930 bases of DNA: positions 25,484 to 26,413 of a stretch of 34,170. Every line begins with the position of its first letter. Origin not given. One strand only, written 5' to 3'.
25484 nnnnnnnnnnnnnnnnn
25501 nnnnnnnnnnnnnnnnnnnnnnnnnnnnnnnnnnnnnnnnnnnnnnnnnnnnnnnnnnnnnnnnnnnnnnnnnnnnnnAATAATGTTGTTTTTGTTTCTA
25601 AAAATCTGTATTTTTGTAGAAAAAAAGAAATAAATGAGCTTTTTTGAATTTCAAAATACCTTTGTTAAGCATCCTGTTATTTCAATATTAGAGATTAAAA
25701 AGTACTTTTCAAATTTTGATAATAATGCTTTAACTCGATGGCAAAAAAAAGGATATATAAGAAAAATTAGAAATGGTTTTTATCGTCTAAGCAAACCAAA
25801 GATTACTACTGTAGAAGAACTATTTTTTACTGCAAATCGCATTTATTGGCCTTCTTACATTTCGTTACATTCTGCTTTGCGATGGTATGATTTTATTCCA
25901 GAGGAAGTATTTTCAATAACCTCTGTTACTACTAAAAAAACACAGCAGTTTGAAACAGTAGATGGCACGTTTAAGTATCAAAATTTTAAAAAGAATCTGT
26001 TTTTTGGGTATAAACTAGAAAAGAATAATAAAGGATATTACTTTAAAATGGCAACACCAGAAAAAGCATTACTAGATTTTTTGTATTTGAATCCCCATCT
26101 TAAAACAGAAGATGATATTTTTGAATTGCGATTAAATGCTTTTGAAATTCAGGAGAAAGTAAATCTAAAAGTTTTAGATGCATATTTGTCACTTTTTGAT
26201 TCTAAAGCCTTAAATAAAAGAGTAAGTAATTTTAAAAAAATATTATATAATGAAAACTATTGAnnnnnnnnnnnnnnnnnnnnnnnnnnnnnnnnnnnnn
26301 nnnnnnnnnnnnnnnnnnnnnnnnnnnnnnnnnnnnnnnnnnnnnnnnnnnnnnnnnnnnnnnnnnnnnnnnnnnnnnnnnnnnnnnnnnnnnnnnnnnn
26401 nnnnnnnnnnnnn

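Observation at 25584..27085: AbiEi/AbiEii type IV TA cassette flanked by perfect 52-bp direct repeats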

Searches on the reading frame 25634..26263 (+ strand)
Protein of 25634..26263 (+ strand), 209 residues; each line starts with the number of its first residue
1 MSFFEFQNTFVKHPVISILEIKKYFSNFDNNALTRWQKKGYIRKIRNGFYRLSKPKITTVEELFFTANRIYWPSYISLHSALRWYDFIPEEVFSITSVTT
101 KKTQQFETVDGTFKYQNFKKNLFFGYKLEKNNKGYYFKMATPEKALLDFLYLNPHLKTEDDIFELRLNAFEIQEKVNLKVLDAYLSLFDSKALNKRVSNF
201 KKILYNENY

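Call 5: search_protein_families(library=pfam, proteins=[window:25634-26263:+], max_evalue=0.01)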
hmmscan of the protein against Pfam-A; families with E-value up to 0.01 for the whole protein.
window:25634-26263:+ (209 aa): 0 families

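Call 8: search_protein_families(library=ncbifam, proteins=[window:25634-26263:+], max_evalue=0.01)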
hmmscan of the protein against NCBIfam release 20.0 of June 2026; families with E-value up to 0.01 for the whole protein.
window:25634-26263:+ (209 aa): 1 family
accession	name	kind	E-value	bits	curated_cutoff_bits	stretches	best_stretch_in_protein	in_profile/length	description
NF047376.1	TAA_AbiEi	equivalog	2.8e-07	30.4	150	1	21-149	26-161/172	type IV toxin-antitoxin system AbiEi family antitoxin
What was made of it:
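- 25634..26263 (+): abiEi, 209 aa: antitoxin and winged-helix autorepressor. NCBIfam TAA_AbiEi E 2.8e-7, below its cut-off (call 8).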

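Call 9: search_protein_families(library=padloc, proteins=[window:25634-26263:+], max_evalue=0.01)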
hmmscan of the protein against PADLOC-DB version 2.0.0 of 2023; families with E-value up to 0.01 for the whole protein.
window:25634-26263:+ (209 aa): 23 families
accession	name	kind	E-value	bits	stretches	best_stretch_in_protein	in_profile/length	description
PDLC02241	AbiEi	-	1.4e-65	218.9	1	1-202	1-196/199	AbiEi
PDLC02272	AbiEi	-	8.9e-64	213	1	1-203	1-197/200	AbiEi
PDLC02230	AbiEi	-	6.4e-37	125.1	1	29-186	19-175/192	AbiEi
PDLC02267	AbiEi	-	4.2e-21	73.5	1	13-197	18-194/252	AbiEi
PDLC02240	AbiEi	-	1.7e-18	64.9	1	33-195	38-205/216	AbiEi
PDLC02255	AbiEi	-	2.4e-16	57.9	1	25-199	30-182/186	AbiEi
PDLC02274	AbiEi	-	5.2e-13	47.2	1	34-154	39-163/217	AbiEi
PDLC02269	AbiEi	-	5.7e-13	46.7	1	8-197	5-187/251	AbiEi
PDLC02271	AbiEi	-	1.2e-10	39.1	1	29-197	40-212/263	AbiEi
PDLC02225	AbiEi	-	6.4e-10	37.1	1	26-187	28-180/198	AbiEi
PDLC02232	AbiEi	-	4.5e-09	34.4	1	30-149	38-159/177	AbiEi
PDLC02287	AbiEi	-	8.6e-09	33.3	1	10-150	7-144/253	AbiEi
PDLC02270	AbiEi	-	6.8e-08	29.9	1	8-197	5-203/265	AbiEi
PDLC02276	AbiEi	-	7e-07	27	1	34-197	38-201/270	AbiEi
PDLC02265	AbiEi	-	2.4e-06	25.4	1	26-93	25-91/198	AbiEi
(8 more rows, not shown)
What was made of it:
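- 25634..26263 (+): PADLOC AbiEi E 1.4e-65 (call 9).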

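Call 53: search_protein_families(library=pfam, proteins=[window:25634-26263:+], max_evalue=10)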
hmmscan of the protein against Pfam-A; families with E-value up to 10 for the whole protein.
window:25634-26263:+ (209 aa): 1 family
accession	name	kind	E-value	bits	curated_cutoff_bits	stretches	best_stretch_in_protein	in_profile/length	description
PF13338.12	AbiEi_4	-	0.049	14.2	25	1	32-52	28-48/49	Transcriptional regulator, AbiEi antitoxin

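Call 54: search_solved_structures(query=window:25634-26263:+, max_evalue=1)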
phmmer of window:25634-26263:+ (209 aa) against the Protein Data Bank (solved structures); distinct sequences matched with E-value up to 1: 0.
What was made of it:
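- Tried and rejected: Sequence-only PDB search for AbiEi found nothing (call 54); the fold search was needed.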

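Call 72: find_homologous_proteins(query=window:25634-26263:+, max_evalue=1e-8)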
Query window:25634-26263:+ (209 aa): 718 proteins with E <= 1e-8 among 830 candidates; the best 120 are listed.
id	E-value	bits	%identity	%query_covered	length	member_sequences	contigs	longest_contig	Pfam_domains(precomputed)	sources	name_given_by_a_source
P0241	8.2e-133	459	100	100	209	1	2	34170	-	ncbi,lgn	-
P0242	8.1e-81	289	67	98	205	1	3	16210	-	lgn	-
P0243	1.8e-76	275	63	100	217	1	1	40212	-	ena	-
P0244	2.6e-76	274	64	98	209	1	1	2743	-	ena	-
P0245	1.9e-74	268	61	96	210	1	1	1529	-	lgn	-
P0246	2.6e-74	268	60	98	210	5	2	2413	-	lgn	-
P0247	4.0e-74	267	64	98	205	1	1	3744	-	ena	-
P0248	6.5e-74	266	62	98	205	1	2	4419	-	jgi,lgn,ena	-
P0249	2.4e-73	265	60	100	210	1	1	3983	PF13338.13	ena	-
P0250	5.6e-72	260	61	100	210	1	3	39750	-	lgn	-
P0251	2.9e-70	254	58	98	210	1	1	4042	-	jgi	jgi:predicted transcriptional regulator of viral defense system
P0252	3.7e-70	254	59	100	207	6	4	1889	-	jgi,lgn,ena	-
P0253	7.3e-70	253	57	100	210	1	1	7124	-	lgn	-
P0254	1.2e-69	252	59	94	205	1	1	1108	-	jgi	-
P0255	1.5e-69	252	59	98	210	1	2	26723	-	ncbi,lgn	-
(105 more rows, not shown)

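Call 75: find_encoding_contigs(protein=P0242, flank=4000, max_places=6)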
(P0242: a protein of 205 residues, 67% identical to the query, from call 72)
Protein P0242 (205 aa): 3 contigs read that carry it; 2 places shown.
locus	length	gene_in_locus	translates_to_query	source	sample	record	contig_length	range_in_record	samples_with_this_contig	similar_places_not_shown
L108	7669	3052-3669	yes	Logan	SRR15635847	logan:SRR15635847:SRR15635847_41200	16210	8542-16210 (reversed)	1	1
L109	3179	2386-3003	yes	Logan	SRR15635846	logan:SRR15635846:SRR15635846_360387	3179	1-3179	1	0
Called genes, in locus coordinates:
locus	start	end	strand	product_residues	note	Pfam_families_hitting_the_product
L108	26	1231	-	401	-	PF02771:Acyl-CoA_dh_N, PF02770:Acyl-CoA_dh_M, PF00441:Acyl-CoA_dh_1, PF08028:Acyl-CoA_dh_2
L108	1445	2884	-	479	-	PF01546:Peptidase_M20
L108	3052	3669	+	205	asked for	-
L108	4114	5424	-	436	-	PF00202:Aminotran_3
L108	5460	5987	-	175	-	PF11918:Peptidase_S41_N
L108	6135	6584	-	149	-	PF22381:Staph_reg_Sar_Rot, PF01047:MarR, PF12802:MarR_2, PF13463:HTH_27 (weak)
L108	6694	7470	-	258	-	PF08843:AbiEii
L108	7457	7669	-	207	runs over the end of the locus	-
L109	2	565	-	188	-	?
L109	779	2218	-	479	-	PF01546:Peptidase_M20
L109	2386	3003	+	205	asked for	-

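Call 78: predict_structure(alignment_id=A3)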
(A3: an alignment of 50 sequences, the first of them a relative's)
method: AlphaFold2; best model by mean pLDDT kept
length: 209 residues; sequences in the alignment: 50
mean_pLDDT: 94.0   pTM: 0.87
mean pLDDT of the five models: 94.0, 93.9, 93.9, 93.7, 88.5
residues with pLDDT >= 90: 187; 70-90: 19; 50-70: 3; < 50: 0
segments of 3 or more residues with pLDDT < 50: none
pLDDT, mean of each block of 10 residues (from residue 1): 94 92 94 95 93 91 94 96 96 95 93 96 97 94 98 95 92 97 97 96 78
secondary structure, 60 per line:
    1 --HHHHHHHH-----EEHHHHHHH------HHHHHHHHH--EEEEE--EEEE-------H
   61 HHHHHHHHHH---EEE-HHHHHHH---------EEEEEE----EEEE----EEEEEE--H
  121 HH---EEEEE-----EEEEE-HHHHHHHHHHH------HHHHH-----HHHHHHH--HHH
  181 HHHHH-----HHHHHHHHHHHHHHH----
elements in order: H3-10 H18-24 H31-39 E42-46 E49-52 H60-70 E74-76 H78-84 E94-99 E104-107 E112-117 E126-130 E136-140 H142-152 H159-163 H169-175 H178-185 H191-205
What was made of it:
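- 25634..26263 (+): AF2 model pLDDT 94 (call 78).
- On AbiE type IV TA / Abi system: AF2 model pLDDT 94, pTM 0.87 (call 78).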

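Call 80: fold_search(model_id=the predicted structure, library=pdb)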
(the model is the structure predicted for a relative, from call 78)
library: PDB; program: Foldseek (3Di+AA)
matches with E <= 10: 212; with E <= 0.001: 2
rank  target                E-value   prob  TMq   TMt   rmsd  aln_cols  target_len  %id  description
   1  6y8q_A                2.8e-07  1.00  0.56  0.59   5.7       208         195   16  AbiEi antitoxin from Streptococcus agalactiae (released 2020-12-16)
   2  6y8q_D                2.2e-05  1.00  0.38  0.42   9.8       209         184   14  AbiEi antitoxin from Streptococcus agalactiae (released 2020-12-16)
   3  1zel_A                2.0e-02  0.98  0.50  0.38   7.0       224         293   12  Crystal structure of RV2827C protein from Mycobacterium tuberculosis (released 2006-05-02)
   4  4o8s                  4.0e-02  0.80  0.34  0.31   7.4       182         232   16  Crystal structure of JHP933 from Helicobacter pylori (released 2014-09-10)
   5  4ok0_B                5.5e-02  0.60  0.30  0.29   8.0       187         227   15  Crystal structure of putative nucleotidyltransferase from H. pylori (released 2014-04-09)
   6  2ewr                  9.4e-02  0.89  0.32  0.41   6.0       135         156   10  Crystal structure of a putative nucleotidyltransferase (tm1012) from Thermotoga maritima at 1.60 A resolution (released 2005-12-06)
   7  4ok0_A                1.4e-01  0.44  0.30  0.29   8.0       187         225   16  Crystal structure of putative nucleotidyltransferase from H. pylori (released 2014-04-09)
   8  2fcl                  2.2e-01  0.69  0.31  0.40   6.1       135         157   10  Crystal structure of a putative nucleotidyltransferase (tm1012) from Thermotoga maritima at 1.35 A resolution (released 2006-03-14)
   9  9bz0_f                2.6e-01  0.23  0.18  0.16  14.9       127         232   11  Structure of an STK19-containing TC-NER complex (released 2024-12-25)
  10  4hx0                  3.8e-01  0.54  0.32  0.40   7.1       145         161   10  Crystal structure of a putative nucleotidyltransferase (TM1012) from Thermotoga maritima at 1.87 A resolution (released 2013-09-11)
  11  9f2a_C                4.6e-01  0.95  0.21  0.63   2.0        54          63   24  Pyrococcus abyssi PolD in complex with Rpa2 winged-helix domain class 2 (composite map) (released 2024-12-04)
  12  5cfs                  4.6e-01  0.41  0.33  0.38   6.4       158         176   10  Crystal Structure of ANT(2")-Ia in complex with AMPCPP and tobramycin (released 2016-03-16)
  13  6j7p                  4.8e-01  0.33  0.35  0.27  12.7       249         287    5  Crystal structure of toxin TglT (unusual type guanylyltransferase-like toxin, Rv1045) mutant E146Q co-expressed with Tak (released 2020-05-13)
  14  6j7q                  4.8e-01  0.25  0.30  0.23  13.3       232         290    6  Crystal structure of toxin TglT (unusual type guanylyltransferase-like toxin, Rv1045) mutant S78A from Mycobacterium tub (released 2020-05-13)
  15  6j7o                  5.8e-01  0.28  0.32  0.24  12.7       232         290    6  Crystal structure of toxin TglT (unusual type guanylyltransferase-like toxin, Rv1045) mutant E146Q from Mycobacterium tu (released 2020-05-13)
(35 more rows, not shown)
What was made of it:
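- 25634..26263 (+): Best PDB match is 6Y8Q AbiEi, then 1ZEL Rv2827c (call 80).
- On AbiE type IV TA / Abi system: Foldseek top hits are 6Y8Q AbiEi (E 2.8e-7, probability 1.00, 208 columns) and 1ZEL Rv2827c (call 80).
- AbiEi has the 6Y8Q/1ZEL fold (calls 78, 80).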
